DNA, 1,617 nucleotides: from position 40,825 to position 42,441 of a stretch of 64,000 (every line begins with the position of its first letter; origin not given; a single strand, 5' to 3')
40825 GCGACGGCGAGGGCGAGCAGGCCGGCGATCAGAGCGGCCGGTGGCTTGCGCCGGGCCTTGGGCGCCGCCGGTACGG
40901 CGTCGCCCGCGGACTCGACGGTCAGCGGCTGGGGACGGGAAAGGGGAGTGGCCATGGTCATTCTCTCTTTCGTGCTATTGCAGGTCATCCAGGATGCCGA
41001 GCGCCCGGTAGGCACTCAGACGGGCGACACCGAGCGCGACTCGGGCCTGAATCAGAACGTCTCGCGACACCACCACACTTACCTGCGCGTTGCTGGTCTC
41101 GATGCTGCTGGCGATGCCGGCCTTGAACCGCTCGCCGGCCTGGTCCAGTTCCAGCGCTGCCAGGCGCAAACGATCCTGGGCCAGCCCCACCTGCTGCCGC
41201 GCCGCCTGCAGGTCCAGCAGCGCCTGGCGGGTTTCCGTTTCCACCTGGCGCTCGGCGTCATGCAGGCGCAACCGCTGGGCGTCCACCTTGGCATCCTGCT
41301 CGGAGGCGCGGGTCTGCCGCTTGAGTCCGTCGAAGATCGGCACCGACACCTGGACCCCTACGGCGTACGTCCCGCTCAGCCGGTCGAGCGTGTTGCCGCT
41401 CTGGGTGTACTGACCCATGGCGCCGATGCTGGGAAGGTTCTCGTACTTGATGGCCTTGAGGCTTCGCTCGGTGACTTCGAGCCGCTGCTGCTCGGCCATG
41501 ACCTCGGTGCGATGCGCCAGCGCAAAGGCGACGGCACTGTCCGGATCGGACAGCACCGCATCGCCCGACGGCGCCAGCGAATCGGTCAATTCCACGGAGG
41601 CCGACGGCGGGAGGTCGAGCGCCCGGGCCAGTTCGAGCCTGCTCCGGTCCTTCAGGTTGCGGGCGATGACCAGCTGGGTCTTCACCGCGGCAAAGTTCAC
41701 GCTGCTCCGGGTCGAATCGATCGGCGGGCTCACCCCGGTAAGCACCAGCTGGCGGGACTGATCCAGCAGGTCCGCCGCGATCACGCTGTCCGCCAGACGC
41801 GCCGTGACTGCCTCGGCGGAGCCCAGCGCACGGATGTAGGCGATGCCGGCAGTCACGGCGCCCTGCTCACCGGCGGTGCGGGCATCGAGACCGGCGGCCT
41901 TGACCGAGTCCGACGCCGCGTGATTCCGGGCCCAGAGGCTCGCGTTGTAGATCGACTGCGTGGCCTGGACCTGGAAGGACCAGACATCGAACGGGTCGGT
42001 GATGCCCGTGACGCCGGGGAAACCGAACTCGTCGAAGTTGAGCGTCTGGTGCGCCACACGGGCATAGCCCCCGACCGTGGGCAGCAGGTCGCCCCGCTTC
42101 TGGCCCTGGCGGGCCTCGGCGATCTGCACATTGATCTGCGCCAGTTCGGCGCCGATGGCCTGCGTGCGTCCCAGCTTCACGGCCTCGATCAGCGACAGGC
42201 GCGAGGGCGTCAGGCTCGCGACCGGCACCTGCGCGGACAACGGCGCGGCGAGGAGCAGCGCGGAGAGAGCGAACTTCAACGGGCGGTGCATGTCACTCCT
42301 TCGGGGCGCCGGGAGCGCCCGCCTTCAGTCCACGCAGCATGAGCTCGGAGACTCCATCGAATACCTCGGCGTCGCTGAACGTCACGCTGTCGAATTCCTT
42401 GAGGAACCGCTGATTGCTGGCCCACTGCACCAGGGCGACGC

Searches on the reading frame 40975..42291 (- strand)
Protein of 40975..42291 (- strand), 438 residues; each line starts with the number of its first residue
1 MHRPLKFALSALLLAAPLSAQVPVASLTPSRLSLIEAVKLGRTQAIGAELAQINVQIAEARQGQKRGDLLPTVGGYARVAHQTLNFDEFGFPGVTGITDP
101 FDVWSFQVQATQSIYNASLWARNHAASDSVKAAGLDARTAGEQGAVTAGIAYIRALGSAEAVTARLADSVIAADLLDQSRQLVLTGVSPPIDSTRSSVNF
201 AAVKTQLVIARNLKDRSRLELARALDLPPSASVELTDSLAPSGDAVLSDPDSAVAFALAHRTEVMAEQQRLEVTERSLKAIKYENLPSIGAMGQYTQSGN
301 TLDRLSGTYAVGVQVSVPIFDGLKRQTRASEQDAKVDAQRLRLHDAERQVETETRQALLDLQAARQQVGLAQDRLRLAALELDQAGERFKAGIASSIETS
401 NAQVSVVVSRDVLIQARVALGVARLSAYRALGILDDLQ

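Call 40: search_protein_families(library=pfam, proteins=[window:40975-42291:-], max_evalue=0.00001)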
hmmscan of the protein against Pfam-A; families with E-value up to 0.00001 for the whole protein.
window:40975-42291:- (438 aa): 1 family
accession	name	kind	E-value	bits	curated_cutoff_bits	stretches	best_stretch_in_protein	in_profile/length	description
PF02321.23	OEP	-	6e-42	144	22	2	251-432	2-187/187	Outer membrane efflux protein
